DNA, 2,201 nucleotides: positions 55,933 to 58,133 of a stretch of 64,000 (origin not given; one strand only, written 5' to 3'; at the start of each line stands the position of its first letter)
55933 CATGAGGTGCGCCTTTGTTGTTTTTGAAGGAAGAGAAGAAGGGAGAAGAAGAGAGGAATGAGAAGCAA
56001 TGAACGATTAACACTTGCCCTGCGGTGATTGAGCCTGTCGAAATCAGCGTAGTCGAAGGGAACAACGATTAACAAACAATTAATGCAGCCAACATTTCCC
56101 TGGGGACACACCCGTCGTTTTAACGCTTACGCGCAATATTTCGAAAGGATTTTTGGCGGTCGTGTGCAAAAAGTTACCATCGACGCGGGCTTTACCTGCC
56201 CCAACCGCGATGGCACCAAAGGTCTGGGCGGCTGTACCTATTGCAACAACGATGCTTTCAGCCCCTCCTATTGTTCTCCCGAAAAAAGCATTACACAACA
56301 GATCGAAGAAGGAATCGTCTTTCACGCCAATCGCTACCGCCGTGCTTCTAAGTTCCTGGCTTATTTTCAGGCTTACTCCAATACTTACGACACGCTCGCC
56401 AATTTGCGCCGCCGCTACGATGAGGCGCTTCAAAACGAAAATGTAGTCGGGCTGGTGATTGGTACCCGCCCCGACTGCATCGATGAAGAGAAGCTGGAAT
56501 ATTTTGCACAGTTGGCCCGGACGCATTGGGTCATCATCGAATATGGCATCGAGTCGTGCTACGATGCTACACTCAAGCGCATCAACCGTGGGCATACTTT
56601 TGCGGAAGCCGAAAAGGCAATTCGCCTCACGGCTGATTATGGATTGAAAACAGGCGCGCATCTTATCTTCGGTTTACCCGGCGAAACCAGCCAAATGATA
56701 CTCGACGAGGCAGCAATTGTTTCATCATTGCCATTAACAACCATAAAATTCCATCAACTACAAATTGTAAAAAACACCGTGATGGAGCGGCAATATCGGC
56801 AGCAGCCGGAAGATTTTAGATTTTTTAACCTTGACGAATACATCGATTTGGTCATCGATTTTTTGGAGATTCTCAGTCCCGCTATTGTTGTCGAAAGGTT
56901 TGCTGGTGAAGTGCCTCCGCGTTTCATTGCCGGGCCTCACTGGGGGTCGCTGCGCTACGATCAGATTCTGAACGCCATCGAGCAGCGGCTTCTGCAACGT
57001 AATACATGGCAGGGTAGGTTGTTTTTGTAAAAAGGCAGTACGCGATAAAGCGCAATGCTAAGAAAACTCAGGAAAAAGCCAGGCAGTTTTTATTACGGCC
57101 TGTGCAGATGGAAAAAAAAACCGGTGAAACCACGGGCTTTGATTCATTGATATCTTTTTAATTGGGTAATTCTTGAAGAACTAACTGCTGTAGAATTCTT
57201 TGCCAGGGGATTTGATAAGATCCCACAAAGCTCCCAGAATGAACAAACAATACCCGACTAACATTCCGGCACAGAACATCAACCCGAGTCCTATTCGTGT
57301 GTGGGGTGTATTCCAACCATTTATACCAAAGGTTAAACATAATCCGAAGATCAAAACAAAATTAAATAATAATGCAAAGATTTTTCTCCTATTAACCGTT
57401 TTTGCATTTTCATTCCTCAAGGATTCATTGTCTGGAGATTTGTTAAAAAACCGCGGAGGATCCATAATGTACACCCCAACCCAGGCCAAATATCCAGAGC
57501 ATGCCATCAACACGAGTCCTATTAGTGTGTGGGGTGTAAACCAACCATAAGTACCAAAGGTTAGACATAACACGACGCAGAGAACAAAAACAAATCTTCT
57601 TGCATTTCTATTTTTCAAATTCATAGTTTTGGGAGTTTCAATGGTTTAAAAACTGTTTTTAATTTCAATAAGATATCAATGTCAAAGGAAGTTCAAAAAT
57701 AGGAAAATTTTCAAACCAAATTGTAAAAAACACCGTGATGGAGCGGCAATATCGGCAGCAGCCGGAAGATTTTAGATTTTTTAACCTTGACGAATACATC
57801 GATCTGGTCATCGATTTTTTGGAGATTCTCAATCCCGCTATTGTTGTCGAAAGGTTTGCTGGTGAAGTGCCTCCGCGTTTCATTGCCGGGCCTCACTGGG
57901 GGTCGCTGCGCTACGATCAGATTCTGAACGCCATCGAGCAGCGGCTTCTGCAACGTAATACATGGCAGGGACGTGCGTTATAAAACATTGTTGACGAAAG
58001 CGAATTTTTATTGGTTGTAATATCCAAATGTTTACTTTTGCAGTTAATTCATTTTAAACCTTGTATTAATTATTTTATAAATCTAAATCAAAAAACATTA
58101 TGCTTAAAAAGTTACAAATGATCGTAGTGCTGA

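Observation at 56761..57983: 254-bp near-identical direct duplication of the radical SAM gene 3' end brackets a self-contained membrane-protein cassette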

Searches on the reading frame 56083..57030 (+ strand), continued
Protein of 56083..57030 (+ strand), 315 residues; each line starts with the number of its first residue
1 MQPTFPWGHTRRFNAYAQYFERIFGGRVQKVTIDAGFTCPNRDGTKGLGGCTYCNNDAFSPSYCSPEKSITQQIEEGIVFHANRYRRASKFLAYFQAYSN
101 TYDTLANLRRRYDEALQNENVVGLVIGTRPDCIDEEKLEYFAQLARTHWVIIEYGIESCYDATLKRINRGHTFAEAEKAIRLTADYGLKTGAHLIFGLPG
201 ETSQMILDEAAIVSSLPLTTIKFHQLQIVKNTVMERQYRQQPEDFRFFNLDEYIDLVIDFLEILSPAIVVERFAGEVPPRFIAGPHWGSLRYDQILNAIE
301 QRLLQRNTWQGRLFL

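Call 58: find_encoding_contigs(protein=P0129, flank=5000, max_places=4)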
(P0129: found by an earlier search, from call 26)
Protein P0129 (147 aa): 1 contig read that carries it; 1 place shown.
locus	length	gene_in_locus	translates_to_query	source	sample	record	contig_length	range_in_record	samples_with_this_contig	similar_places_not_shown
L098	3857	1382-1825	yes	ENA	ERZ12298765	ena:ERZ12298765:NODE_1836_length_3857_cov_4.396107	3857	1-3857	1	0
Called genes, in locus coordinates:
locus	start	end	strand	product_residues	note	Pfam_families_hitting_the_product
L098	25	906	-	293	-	-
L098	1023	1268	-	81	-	PF16199:Radical_SAM_C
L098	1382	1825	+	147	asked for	-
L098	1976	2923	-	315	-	PF04055:Radical_SAM, PF16199:Radical_SAM_C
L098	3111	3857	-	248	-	?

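Call 59: find_encoding_contigs(protein=P0126, flank=5000, max_places=6)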
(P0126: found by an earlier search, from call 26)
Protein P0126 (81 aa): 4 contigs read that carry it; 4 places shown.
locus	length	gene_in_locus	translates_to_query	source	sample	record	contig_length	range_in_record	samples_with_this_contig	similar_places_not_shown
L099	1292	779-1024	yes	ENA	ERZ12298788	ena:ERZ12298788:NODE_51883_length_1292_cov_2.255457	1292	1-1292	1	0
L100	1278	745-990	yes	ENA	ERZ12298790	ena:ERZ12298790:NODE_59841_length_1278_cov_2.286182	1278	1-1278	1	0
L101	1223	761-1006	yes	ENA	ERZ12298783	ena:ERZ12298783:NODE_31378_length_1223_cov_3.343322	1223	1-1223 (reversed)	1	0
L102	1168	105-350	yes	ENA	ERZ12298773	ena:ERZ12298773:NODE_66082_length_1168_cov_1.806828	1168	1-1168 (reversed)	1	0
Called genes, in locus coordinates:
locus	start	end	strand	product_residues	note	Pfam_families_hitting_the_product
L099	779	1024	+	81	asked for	PF16199:Radical_SAM_C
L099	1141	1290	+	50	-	?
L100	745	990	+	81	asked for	PF16199:Radical_SAM_C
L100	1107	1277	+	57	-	?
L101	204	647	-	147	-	-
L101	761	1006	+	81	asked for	PF16199:Radical_SAM_C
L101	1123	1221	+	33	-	?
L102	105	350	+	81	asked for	PF16199:Radical_SAM_C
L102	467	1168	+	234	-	?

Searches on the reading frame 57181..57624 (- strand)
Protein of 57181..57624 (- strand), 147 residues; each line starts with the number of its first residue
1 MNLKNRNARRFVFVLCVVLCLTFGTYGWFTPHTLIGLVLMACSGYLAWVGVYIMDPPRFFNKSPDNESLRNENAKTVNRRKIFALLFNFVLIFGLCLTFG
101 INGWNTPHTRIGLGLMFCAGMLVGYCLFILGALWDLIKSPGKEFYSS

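Call 4: search_protein_families(library=pfam, proteins=[window:57181-57624:-], max_evalue=0.01)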
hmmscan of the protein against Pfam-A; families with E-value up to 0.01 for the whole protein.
window:57181-57624:- (147 aa): 1 family
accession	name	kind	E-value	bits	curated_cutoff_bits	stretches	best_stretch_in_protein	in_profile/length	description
PF19744.4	DUF6232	-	0.0089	16.9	27.4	0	6-49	32-74/117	Family of unknown function (DUF6232)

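Call 5: search_protein_families(library=ncbifam, proteins=[window:57181-57624:-], max_evalue=0.01)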
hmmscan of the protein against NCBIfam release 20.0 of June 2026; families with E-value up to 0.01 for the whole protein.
window:57181-57624:- (147 aa): 0 families
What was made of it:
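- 57181..57624 (-): p147: a small membrane protein with four hydrophobic segments and an internal duplication. It belongs to a clade-restricted family (p135/p137) of unknown function. No Pfam or NCBIfam family (calls 4, 5).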

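Call 8: find_encoding_contigs(protein=window:57181-57624:-, flank=6000, max_places=10)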
Protein window:57181-57624:- (147 aa): 3 contigs read that carry it; 3 places shown.
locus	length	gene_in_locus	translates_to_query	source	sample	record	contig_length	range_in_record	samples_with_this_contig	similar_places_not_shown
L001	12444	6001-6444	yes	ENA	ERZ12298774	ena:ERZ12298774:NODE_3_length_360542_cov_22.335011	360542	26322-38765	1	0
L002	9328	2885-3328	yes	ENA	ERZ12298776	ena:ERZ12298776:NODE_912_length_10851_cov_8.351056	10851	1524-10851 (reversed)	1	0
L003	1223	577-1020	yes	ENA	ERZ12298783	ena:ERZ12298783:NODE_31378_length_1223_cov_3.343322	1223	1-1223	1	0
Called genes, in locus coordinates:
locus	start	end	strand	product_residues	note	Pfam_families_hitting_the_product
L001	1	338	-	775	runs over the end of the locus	PF21544:PorZ_N_b_propeller, PF18962:Por_Secre_tail (faint), PF07494:Reg_prop (faint)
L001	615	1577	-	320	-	PF08331:QueG_DUF1730, PF13187:Fer4_9 (faint), PF00037:Fer4 (faint), PF12838:Fer4_7 (faint), PF13237:Fer4_10 (faint), PF13484:Fer4_16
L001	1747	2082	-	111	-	PF01035:DNA_binding_1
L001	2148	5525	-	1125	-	PF19190:BACON_2 (faint), PF22544:HYDIN_VesB_CFA65-like_Ig (faint), PF18962:Por_Secre_tail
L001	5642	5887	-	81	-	PF16199:Radical_SAM_C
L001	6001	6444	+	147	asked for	-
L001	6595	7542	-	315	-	PF04055:Radical_SAM, PF16199:Radical_SAM_C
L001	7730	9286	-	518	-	PF07690:MFS_1, PF00854:PTR2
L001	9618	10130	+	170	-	PF04542:Sigma70_r2, PF08281:Sigma70_r4_2, PF04545:Sigma70_r4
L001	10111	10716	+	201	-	-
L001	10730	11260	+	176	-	PF14060:DUF4252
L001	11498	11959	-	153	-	-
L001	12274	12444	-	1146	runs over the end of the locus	PF13620:CarboxypepD_reg, PF13715:CarbopepD_reg_2, PF22904:NOMO1-like_2nd (faint), PF13620:CarboxypepD_reg, PF13715:CarbopepD_reg_2, PF18962:Por_Secre_tail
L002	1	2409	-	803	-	?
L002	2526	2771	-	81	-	PF16199:Radical_SAM_C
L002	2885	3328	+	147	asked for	-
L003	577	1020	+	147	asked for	-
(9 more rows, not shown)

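Call 10: find_homologous_proteins(query=window:57181-57624:-, max_evalue=0.01)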
Query window:57181-57624:- (147 aa): 2 proteins with E <= 0.01 among 96 candidates.
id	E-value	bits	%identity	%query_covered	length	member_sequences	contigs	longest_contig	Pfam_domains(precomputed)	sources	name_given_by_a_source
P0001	1.3e-91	323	95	100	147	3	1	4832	-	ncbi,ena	-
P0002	1.3e-27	115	47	86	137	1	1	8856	PF07301.17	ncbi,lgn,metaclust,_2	metaclust:\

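Call 15: find_encoding_contigs(protein=P0001, flank=6000, max_places=10)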
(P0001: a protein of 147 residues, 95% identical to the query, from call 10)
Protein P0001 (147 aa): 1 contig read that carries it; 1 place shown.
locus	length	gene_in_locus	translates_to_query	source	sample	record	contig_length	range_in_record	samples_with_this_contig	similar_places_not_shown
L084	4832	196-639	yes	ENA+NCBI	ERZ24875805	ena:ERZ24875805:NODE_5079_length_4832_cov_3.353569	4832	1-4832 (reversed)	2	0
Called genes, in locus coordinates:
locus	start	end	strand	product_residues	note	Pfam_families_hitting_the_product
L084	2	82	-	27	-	?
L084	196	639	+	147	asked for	-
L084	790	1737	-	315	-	PF04055:Radical_SAM, PF16199:Radical_SAM_C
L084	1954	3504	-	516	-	PF07690:MFS_1, PF00854:PTR2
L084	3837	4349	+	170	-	PF04542:Sigma70_r2, PF08281:Sigma70_r4_2, PF04545:Sigma70_r4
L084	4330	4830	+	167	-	?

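Call 16: find_encoding_contigs(protein=P0002, flank=6000, max_places=10)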
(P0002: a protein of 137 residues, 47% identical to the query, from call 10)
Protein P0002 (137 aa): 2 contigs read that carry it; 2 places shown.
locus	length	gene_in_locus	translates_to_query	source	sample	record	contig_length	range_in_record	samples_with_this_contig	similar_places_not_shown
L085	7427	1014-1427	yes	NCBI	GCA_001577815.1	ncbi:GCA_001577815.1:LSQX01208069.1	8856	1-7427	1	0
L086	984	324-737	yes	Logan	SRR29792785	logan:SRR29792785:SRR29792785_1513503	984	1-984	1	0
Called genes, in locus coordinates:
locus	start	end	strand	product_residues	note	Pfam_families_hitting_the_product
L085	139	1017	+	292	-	-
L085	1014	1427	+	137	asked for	PF07301:DUF1453 (weak)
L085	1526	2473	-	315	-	PF04055:Radical_SAM, PF16199:Radical_SAM_C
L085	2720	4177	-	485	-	PF07690:MFS_1, PF00854:PTR2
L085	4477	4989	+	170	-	PF04542:Sigma70_r2, PF08281:Sigma70_r4_2, PF04545:Sigma70_r4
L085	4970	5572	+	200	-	-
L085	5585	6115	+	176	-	PF14060:DUF4252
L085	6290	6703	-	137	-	-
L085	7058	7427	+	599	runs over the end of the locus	?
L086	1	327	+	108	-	?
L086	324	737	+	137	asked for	PF07301:DUF1453 (weak)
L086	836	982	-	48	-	?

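Call 38: find_related_loci(query=A2, collection=metagenome_contigs, flank=6000)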
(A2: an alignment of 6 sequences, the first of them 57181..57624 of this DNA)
Query A2 (147 aa) in metagenome_contigs; peptide patterns used: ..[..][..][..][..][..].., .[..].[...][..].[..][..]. (x = any residue, [..] = any of these).
600 stretches matched a pattern (row limit reached: there are more); 2 encode a relative of the query (tblastn E <= 1e-3); 2 distinct loci.
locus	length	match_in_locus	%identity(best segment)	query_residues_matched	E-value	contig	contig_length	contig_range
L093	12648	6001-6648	56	1-147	3e-45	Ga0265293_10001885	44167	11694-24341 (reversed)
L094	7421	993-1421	47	1-143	3e-29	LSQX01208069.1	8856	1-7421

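Call 45: search_protein_representatives(protein=window:57181-57624:-)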
Query: 147 residues. Proteins with E-value up to 0.001 (for the whole library): 5; up to 1e-10: 3; up to 1e-30: 1. The best 5 are listed.
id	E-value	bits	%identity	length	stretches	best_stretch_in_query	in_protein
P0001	4.2e-92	322.6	95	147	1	1-147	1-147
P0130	1.3e-11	61.1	58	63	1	89-143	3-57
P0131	3.1e-11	59.8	38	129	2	3-68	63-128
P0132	6.5e-10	55.5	32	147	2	3-70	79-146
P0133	1.0e-09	54.9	41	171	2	68-129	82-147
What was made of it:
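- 57181..57624 (-): Only 5 representatives at E<=1e-3 among 1.84 billion proteins (call 45).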

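Call 57: search_dna_similar(query=window:57181-57624:-, collection=phages, mode=protein, max_rows=5, max_evalue=0.01)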
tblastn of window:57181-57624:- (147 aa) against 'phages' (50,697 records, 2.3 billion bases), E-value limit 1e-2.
No match.

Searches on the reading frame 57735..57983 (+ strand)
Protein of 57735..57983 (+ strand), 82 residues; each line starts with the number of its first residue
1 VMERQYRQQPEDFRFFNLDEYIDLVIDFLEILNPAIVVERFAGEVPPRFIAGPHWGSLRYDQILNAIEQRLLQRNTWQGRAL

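Call 4: search_protein_families(library=pfam, proteins=[window:57735-57983:+], max_evalue=0.01)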
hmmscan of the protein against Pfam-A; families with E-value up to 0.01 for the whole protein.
window:57735-57983:+ (82 aa): 1 family
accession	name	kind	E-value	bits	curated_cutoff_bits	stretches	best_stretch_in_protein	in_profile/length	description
PF16199.10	Radical_SAM_C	-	2e-14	53.9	31.9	1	2-71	17-83/85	Radical_SAM C-terminal domain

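Call 5: search_protein_families(library=ncbifam, proteins=[window:57735-57983:+], max_evalue=0.01)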
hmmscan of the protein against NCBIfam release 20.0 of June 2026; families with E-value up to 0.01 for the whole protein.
window:57735-57983:+ (82 aa): 1 family
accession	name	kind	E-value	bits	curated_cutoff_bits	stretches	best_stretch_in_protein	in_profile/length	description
TIGR01212.1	TIGR01212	equivalog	4.3e-14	52.3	180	1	2-81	223-299/302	tRNA modification radical SAM protein MnmL/YtqA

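Call 26: list_cluster_members(proteins=[P0003, window:57738-57983:+, window:57181-57624:-])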
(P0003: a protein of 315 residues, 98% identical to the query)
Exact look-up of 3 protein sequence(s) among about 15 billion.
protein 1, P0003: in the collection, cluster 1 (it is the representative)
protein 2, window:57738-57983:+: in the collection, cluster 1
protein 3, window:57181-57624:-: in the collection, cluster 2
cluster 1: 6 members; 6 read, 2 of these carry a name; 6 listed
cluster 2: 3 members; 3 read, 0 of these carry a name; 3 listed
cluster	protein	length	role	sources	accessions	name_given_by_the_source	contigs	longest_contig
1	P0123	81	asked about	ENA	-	-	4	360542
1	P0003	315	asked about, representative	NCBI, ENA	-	-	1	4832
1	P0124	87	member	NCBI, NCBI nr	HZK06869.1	MAG TPA: hypothetical protein VFC92_01595 [Bacteroidales bacterium] | hypothetical protein [Bacteroidales bacterium]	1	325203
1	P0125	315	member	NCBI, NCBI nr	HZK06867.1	MAG TPA: TIGR01212 family radical SAM protein [Bacteroidales bacterium] | TIGR01212 family radical SAM protein [Bacteroidales bacterium]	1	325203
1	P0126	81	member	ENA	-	-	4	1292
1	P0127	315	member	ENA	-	-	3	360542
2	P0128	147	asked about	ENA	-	-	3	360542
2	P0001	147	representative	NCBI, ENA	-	-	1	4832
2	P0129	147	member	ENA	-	-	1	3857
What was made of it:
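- No excised or empty form near 100% identity appears in the protein cluster (call 26).
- Tried and rejected: The 90% protein cluster holds only 315-aa, 81-aa and 87-aa forms (call 26).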
